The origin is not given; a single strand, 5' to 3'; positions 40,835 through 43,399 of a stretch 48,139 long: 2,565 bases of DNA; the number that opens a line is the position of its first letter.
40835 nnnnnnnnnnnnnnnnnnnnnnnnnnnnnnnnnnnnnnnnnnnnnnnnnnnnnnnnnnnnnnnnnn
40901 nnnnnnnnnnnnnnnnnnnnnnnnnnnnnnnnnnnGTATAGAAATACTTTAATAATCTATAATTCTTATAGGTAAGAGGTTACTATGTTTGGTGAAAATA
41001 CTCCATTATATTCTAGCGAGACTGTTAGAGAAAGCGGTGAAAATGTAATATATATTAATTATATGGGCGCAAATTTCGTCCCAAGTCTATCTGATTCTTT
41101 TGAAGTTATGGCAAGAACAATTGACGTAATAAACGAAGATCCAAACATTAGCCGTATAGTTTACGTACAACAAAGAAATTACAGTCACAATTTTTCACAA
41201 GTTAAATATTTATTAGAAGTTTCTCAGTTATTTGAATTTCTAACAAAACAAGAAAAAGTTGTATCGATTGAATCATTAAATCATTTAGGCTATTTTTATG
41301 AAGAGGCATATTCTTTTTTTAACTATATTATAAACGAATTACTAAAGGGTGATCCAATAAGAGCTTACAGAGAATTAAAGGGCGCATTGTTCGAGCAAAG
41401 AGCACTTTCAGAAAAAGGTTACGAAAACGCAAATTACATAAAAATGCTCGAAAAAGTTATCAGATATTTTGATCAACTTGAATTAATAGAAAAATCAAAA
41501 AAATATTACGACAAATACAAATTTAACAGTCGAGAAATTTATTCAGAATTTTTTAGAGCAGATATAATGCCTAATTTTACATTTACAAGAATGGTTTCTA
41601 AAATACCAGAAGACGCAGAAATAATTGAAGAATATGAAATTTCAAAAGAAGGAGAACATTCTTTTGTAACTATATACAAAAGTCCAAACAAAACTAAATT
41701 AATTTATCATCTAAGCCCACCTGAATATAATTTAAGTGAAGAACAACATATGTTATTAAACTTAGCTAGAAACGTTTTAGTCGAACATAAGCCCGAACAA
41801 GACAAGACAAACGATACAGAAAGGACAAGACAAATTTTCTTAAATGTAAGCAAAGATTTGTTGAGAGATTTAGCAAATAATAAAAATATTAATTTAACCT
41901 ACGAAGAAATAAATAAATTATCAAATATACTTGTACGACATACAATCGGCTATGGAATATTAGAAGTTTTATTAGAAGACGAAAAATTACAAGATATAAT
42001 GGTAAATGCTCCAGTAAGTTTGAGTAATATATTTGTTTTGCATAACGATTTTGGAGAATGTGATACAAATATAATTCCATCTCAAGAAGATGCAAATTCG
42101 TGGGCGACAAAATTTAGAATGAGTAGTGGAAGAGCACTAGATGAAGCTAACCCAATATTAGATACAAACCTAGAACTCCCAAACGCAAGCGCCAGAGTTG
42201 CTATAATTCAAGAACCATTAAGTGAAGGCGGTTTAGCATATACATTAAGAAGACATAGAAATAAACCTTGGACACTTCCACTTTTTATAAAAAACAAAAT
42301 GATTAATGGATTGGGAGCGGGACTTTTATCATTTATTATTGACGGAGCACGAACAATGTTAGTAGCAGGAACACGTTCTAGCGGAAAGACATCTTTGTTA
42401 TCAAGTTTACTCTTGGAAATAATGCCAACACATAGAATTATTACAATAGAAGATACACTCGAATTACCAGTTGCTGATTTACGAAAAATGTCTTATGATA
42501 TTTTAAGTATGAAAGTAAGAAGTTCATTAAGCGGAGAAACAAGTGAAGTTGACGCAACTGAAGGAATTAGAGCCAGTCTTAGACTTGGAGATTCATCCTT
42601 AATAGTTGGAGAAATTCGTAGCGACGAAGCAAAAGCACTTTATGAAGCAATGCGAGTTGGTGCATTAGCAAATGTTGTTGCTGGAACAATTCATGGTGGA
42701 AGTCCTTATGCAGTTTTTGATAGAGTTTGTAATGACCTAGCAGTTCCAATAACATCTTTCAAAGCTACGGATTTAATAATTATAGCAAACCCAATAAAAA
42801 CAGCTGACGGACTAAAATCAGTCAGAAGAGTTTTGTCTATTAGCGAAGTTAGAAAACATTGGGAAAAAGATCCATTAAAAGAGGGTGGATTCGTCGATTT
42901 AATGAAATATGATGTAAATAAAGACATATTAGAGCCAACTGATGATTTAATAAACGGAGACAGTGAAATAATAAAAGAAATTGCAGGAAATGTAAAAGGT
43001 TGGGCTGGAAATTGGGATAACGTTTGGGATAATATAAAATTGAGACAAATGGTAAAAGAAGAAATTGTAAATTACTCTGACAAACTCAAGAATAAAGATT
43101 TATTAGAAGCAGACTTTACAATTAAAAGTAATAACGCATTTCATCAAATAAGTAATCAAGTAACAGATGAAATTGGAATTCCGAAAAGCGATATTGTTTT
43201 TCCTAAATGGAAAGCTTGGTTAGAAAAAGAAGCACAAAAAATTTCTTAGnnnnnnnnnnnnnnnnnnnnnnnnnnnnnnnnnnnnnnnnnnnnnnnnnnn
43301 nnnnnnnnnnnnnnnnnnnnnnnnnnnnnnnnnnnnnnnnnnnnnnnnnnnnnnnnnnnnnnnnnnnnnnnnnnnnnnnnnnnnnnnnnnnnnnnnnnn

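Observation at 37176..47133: Atypical type-IV-filament/secretion-like locus: oversized FlaI-type ATPase and FlaJ-type platform with an unusual accessory set and no pilin or prepilin peptidase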

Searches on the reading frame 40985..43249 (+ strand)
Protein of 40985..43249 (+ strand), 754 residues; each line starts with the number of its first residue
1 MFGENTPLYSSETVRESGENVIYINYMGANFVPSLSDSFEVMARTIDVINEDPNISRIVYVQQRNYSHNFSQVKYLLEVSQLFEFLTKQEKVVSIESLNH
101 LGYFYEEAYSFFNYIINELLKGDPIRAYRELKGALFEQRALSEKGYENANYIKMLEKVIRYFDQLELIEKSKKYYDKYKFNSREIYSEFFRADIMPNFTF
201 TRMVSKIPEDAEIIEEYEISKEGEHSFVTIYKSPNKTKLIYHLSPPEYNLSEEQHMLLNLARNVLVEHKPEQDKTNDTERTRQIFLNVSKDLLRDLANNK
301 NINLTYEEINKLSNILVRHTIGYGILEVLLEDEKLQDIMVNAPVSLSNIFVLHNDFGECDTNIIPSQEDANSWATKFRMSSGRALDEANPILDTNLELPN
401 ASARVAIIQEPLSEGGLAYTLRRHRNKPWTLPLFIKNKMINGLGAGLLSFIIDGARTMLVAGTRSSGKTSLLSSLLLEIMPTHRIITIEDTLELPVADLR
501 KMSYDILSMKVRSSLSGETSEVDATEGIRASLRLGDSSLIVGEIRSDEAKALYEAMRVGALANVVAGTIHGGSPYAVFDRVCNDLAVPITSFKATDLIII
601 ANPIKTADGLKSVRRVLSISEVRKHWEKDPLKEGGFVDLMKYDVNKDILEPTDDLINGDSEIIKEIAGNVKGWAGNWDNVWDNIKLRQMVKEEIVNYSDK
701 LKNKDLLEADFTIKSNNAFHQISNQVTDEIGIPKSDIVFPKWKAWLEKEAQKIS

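Call 3: search_protein_families(library=pfam, proteins=[window:40985-43249:+], max_evalue=0.1)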
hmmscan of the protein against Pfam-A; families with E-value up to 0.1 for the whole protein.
window:40985-43249:+ (754 aa): 3 families
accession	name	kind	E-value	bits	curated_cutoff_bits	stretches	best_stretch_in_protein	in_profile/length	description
PF00437.27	T2SSE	-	2e-15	56.8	24.9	1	396-600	85-273/370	Type II/IV secretion system protein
PF13191.12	AAA_16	-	0.012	16.5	32.6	1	453-556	21-120/167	AAA ATPase domain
PF14390.12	DUF4420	-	0.054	13.1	27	1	209-303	12-107/306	Putative PD-(D/E)XK family member, (DUF4420)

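Call 6: search_solved_structures(query=window:40985-43249:+, max_evalue=0.001, show_alignments=2)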
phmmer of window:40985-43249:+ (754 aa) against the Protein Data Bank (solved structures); distinct sequences matched with E-value up to 0.001: 9.
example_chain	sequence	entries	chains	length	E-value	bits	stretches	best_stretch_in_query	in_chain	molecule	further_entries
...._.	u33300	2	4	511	4.8e-31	111.3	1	210-622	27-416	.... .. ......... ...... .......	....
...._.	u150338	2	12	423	5.5e-25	91.3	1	290-584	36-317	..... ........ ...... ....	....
8rjf_A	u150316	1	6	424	5.5e-25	91.3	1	290-584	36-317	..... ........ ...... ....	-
9e24_A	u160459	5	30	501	8.9e-25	90.6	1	290-584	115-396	CpaF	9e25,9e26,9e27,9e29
4ii7_A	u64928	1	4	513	3.9e-18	68.6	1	317-622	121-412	FlaI ATPase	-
4ihq_A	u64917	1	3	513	2.7e-17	65.9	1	317-622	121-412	FlaI ATPase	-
6bge_A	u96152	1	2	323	4.2e-07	32.2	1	388-583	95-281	VirB11-like protein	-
1g6o_A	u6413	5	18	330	4.4e-07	32.1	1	388-583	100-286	CAG-ALPHA | virB11 homolog | Cag-alfa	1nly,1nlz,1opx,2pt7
2gza_A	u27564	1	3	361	1.1e-06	30.8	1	452-581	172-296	Type IV secretion system protein VirB11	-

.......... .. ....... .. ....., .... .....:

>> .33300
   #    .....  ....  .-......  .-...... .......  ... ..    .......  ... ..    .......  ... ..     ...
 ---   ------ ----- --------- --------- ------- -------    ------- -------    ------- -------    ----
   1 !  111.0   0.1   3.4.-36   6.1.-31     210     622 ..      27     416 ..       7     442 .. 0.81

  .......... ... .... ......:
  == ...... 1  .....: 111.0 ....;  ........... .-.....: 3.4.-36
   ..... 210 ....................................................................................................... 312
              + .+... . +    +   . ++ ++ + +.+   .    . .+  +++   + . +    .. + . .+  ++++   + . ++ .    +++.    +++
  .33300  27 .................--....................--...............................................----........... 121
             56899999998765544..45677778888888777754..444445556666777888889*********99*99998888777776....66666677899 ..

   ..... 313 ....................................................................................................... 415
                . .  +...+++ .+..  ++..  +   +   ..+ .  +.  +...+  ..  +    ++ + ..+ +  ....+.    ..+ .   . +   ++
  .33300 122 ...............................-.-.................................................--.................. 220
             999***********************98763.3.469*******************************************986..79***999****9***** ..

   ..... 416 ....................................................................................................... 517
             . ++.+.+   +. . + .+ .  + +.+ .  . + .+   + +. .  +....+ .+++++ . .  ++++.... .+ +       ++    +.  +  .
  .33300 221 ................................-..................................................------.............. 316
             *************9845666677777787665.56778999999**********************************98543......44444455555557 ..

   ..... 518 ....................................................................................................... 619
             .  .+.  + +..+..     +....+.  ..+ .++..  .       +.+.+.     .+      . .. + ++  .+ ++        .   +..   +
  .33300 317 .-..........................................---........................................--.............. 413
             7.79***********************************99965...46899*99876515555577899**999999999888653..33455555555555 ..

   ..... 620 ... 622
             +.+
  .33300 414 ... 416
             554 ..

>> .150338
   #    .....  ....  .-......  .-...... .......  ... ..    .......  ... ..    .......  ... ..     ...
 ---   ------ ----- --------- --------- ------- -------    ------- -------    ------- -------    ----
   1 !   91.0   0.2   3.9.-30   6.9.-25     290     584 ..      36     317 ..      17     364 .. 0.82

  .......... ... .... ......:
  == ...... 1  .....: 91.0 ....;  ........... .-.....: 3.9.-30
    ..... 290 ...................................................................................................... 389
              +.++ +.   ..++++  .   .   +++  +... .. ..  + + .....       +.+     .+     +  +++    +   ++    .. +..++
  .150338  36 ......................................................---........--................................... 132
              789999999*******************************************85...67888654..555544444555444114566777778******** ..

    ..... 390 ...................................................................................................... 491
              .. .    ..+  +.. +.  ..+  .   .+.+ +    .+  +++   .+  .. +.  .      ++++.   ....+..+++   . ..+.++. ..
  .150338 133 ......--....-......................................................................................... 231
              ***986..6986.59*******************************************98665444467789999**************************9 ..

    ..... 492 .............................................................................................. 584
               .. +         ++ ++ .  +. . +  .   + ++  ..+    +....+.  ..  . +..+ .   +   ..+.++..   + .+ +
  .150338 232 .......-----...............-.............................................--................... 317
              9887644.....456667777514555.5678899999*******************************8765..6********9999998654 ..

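Call 9: find_homologous_proteins(query=window:40985-43249:+, max_evalue=1e-10)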
Query window:40985-43249:+ (754 aa): 6071 proteins with E <= 1e-10 among 8000 candidates; the best 120 are listed.
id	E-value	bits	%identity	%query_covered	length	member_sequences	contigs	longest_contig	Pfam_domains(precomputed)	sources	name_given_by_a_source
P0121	0.0e+0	1677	100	100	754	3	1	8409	PF00437.27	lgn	-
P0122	0.0e+0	1483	86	100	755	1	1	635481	PF00437.27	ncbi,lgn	-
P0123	0.0e+0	1457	85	100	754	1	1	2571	PF00437.27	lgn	-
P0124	0.0e+0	1456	85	100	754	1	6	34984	PF00437.27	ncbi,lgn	-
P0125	0.0e+0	1438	83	100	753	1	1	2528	PF00437.27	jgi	jgi:type IV secretory pathway ATPase VirB11/archaellum biosynthesis ATPase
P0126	0.0e+0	1386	80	100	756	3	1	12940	PF00437.27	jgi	-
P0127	0.0e+0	1378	80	100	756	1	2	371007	PF00437.27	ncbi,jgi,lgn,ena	-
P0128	0.0e+0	1343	78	100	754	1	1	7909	PF00437.27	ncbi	-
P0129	0.0e+0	1342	78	100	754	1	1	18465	PF00437.27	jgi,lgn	-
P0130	0.0e+0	1341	78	100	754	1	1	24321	PF00437.27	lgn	-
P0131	0.0e+0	1341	78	100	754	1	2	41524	PF00437.27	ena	-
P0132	0.0e+0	1341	78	100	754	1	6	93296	PF00437.27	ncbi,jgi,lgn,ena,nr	ncbi:MAG: type II/IV secretion system ATPase subunit [Candidatus Nanoarchaeia archaeon]|nr:type II/I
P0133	0.0e+0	1340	78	100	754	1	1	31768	PF00437.27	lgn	-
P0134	0.0e+0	1340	78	100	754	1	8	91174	PF00437.27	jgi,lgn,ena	-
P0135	0.0e+0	1340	78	100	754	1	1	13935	PF00437.27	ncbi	-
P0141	0.0e+0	1291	75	100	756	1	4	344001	PF00437.27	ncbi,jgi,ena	-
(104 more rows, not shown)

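Call 11: find_encoding_contigs(protein=P0122, flank=10000, max_places=2)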
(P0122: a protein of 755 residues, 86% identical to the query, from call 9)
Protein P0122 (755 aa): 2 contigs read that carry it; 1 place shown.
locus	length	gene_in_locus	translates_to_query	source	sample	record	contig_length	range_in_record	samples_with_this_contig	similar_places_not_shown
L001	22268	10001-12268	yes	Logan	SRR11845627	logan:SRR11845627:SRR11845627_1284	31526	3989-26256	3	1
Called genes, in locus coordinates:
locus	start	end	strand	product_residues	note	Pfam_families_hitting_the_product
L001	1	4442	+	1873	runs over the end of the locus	-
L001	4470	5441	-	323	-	PF08271:Zn_Ribbon_TF, PF00382:TFIIB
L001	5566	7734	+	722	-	-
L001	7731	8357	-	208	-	-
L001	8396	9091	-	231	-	-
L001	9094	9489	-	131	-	-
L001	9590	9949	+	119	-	PF01201:Ribosomal_S8e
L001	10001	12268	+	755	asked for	PF00437:T2SSE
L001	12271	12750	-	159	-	-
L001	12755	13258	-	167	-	-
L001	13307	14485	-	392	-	PF01970:TctA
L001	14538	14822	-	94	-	-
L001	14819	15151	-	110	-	-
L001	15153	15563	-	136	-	-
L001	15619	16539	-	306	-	PF01926:MMR_HSR1, PF02421:FeoB_N (weak), PF02824:TGS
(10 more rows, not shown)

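Call 12: find_encoding_contigs(protein=P0141, flank=10000, max_places=2)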
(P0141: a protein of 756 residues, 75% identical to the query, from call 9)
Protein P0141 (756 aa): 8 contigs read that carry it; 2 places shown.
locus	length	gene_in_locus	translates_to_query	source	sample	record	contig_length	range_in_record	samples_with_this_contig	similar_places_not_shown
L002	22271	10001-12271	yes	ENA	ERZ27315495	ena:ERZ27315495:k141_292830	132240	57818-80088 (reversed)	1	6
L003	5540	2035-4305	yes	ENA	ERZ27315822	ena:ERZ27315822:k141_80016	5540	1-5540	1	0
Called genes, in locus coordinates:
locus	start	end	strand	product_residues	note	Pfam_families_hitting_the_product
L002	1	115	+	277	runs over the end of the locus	PF25231:DUF7847, PF06790:UPF0259 (weak)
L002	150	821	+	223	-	PF01902:Diphthami_syn_2_N, PF28410:Diphthami_syn_2_C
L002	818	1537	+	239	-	PF07091:FmrO (weak)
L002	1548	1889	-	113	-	-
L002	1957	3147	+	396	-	PF00675:Peptidase_M16, PF05193:Peptidase_M16_C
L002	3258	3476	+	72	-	-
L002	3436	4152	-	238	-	PF02732:ERCC4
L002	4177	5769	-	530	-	PF00270:DEAD, PF02562:PhoH (faint), PF04851:ResIII, PF18766:SWI2_SNF2 (weak), PF21210:RNA_helicase_helical, PF00271:Helicase_C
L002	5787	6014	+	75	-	PF18893:DUF5652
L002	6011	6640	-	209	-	-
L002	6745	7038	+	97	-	-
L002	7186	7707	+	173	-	-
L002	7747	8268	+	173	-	-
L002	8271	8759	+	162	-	-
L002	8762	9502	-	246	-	PF08004:DUF1699 (faint)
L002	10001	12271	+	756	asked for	PF00437:T2SSE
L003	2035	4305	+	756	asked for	PF00437:T2SSE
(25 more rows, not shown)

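Call 19: find_related_loci(query=window:40985-43249:+, collection=genome_contigs, flank=10000)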
Query window:40985-43249:+ (754 aa) in genome_contigs; peptide patterns used: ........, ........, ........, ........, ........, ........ (x = any residue, [..] = any of these).
239 stretches matched a pattern; 98 encode a relative of the query (tblastn E <= 1e-3); the best 80 are kept; 80 distinct loci.
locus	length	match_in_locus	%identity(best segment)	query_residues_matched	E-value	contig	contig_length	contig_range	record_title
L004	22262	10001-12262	86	1-754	0e+0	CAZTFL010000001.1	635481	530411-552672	MAG TPA_asm: Candidatus Woesearchaeota archaeon isolate SRP263991_co4_30 genome assembly, contig: NODE_1_length_635481_c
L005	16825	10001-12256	85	1-752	0e+0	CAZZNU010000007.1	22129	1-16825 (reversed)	MAG TPA_asm: Candidatus Woesearchaeota archaeon isolate binchicken_co157_843 genome assembly, contig: NODE_5244_length_2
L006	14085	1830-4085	70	1-753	0e+0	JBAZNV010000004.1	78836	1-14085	MAG: Candidatus Pacearchaeota archaeon isolate SO_2017_LW4_79 scaffold_933_c1_LW137-91_2017, whole genome shotgun sequen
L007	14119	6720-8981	70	1-753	0e+0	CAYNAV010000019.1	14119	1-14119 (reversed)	MAG TPA_asm: Candidatus Woesearchaeota archaeon isolate SRP178699_co1_438 genome assembly, contig: NODE_5655_length_1411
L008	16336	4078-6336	71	1-753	0e+0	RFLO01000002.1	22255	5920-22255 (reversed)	MAG: Candidatus Pacearchaeota archaeon isolate J156 k99_55006, whole genome shotgun sequence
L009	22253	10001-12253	68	1-753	0e+0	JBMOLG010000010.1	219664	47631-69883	MAG: Nanoarchaeota archaeon isolate Betzabe_MAG018 MAG018_11, whole genome shotgun sequence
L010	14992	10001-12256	63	1-748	0e+0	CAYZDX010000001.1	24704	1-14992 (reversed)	MAG TPA_asm: Candidatus Woesearchaeota archaeon isolate binchicken_co19_568 genome assembly, contig: NODE_2977_length_24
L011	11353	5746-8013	61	1-751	0e+0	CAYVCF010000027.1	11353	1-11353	MAG TPA_asm: Candidatus Woesearchaeota archaeon isolate SRP050083_co1_89 genome assembly, contig: NODE_2662_length_11353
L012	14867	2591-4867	61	1-752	0e+0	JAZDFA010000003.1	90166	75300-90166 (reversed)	MAG: archaeon isolate MEGAHIT-group-0.177 k141_17264705, whole genome shotgun sequence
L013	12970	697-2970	60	2-751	0e+0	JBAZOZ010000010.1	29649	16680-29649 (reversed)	MAG: Candidatus Pacearchaeota archaeon isolate SO_2017_SWC_18 scaffold_1336_c1_LP-4_2017, whole genome shotgun sequence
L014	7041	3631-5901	60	2-752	0e+0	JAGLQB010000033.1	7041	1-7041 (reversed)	MAG: Candidatus Pacearchaeota archaeon isolate RS_8_33 ROV157_8.bin.33.fa_33, whole genome shotgun sequence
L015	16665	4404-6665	61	2-749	0e+0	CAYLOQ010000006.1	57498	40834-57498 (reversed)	MAG TPA_asm: Candidatus Woesearchaeota archaeon isolate binchicken_co85_6 genome assembly, contig: NODE_315_length_57498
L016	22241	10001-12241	61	5-746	0e+0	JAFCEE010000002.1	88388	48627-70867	Candidatus Pacearchaeota archaeon isolate Meg22_1012_Bin_283 Meg22_1012_Bin_283_scaffold_704, whole genome shotgun seque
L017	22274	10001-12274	60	1-753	0e+0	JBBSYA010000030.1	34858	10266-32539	MAG: Nanoarchaeota archaeon isolate H43-bin036_1 H43_bin036_1_000000000030, whole genome shotgun sequence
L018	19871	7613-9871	61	1-749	0e+0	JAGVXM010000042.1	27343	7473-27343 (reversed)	Candidatus Pacearchaeota archaeon isolate RIFCSPHIGHO2_01_FULL_33_47 rifcsphigho2_01_scaffold_5244, whole genome shotgun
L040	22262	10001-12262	59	1-752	0e+0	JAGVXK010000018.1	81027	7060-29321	Candidatus Pacearchaeota archaeon isolate RIFCSPHIGHO2_01_FULL_35_25 rifcsphigho2_01_scaffold_356, whole genome shotgun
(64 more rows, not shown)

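Call 35: search_protein_families(library=ncbifam, proteins=[window:40985-43249:+], max_evalue=0.1)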
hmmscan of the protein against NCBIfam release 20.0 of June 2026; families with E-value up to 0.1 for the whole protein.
window:40985-43249:+ (754 aa): 15 families
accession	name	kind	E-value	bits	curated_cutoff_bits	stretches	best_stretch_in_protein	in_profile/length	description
NF058587.1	archaellum_moto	equivalog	3e-44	151.7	550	1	205-699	19-509/527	archaellum flagellar ATPase motor FlaI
TIGR03819.1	heli_sec_ATPase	hypoth_equivalog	1.2e-37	129.9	373.15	1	299-581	28-297/340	TadA family conjugal transfer-associated ATPase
NF053672.1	bindosome_BasE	exception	7.7e-22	77.7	1000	1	287-699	103-499/512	bindosome assembly system ATPase subunit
TIGR02788.1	VirB11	equivalog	4.5e-21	75.2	249.95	2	449-583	138-264/308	P-type DNA transfer ATPase VirB11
TIGR02782.1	TrbB_P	equivalog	5.4e-20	71.9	304.55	1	318-583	7-254/303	P-type conjugative transfer ATPase TrbB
NF010469.0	PRK13894.1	subfamily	5e-14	52.4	508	1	317-582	19-265/320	conjugal transfer ATPase TrbB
NF010425.0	PRK13851.1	equivalog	5.1e-14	51.9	461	1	441-581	148-280/344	type IV secretion system protein VirB11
NF010475.0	PRK13900.1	equivalog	7.5e-11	41.7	389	1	447-576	152-274/333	type IV secretion system ATPase VirB11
NF041000.1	ATPase_ComGA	equivalog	9.8e-11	41.1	300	1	457-595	130-255/267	competence type IV pilus ATPase ComGA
NF010407.0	PRK13833.1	subfamily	3.3e-10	39.9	499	1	384-581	76-259/323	conjugal transfer protein TrbB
TIGR01420.1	pilT_fam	subfamily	1.4e-05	24.5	319.1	1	458-583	125-241/343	PilT/PilU family type 4a pilus ATPase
TIGR02533.1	type_II_gspE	equivalog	0.00032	19.5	630.25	1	457-577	245-352/486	type II secretion system ATPase GspE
NF053534.1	T4PilAsmATPsTfpB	equivalog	0.00061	18.3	850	1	458-601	339-468/584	type IV pilus assembly ATPase TfpB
NF007755.0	PRK10436.1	equivalog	0.0012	17.6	617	1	458-581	222-332/465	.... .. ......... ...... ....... GspE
TIGR02524.1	dot_icm_DotB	equivalog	0.01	15.1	463.3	1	455-559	134-237/358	Dot/Icm type IV secretion system ATPase DotB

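Call 72: search_protein_families(library=pfam, proteins=[L040:20738-21592:+, L016:14866-16683:+, L016:17682-18818:+, L016:19193-19732:+, L016:19734-20351:+, L016:20353-20688:+, L016:20725-21165:+, L016:21207-21506:+, L016:14693-14869:+], max_evalue=0.1)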
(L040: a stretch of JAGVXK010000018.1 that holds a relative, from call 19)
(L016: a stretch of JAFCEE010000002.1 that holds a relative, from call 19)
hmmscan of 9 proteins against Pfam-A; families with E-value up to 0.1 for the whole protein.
L040:20738-21592:+ (285 aa): 1 family
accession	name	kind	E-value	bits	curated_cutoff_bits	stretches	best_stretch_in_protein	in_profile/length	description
PF01478.23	Peptidase_A24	-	7.1e-14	52.6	26.5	1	11-122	3-103/104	Type IV leader peptidase family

L016:14866-16683:+ (605 aa): 0 families

L016:17682-18818:+ (378 aa): 0 families

L016:19193-19732:+ (179 aa): 1 family
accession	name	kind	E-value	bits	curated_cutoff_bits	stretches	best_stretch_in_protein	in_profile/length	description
PF15430.11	SVWC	-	0.091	13.5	27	0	124-150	38-63/66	Single domain von Willebrand factor type C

L016:19734-20351:+ (205 aa): 1 family
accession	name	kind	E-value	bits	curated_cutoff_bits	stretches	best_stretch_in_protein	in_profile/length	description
PF08426.15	ICE2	-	0.047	13.2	25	1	53-121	200-268/405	ICE2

L016:20353-20688:+ (111 aa): 1 family
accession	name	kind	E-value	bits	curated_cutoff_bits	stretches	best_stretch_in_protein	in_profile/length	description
PF14002.11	YniB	-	0.011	16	27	1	9-74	77-142/166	YniB-like protein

L016:20725-21165:+ (146 aa): 2 families
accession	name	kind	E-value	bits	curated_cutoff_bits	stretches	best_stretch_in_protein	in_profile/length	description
PF23489.1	V-ATPase_su_f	-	0.0045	17.6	27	1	13-62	13-59/78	V-type proton ATPase subunit f-like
PF13121.11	DUF3976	-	0.0072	17.2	25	1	4-27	16-39/40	Domain of unknown function (DUF3976)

L016:21207-21506:+ (99 aa): 0 families

L016:14693-14869:+ (58 aa): 1 family
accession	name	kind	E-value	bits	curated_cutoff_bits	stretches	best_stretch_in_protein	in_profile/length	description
PF06024.17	Orf78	-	0.061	14.1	29.4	1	18-41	65-88/101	Orf78 (ac78)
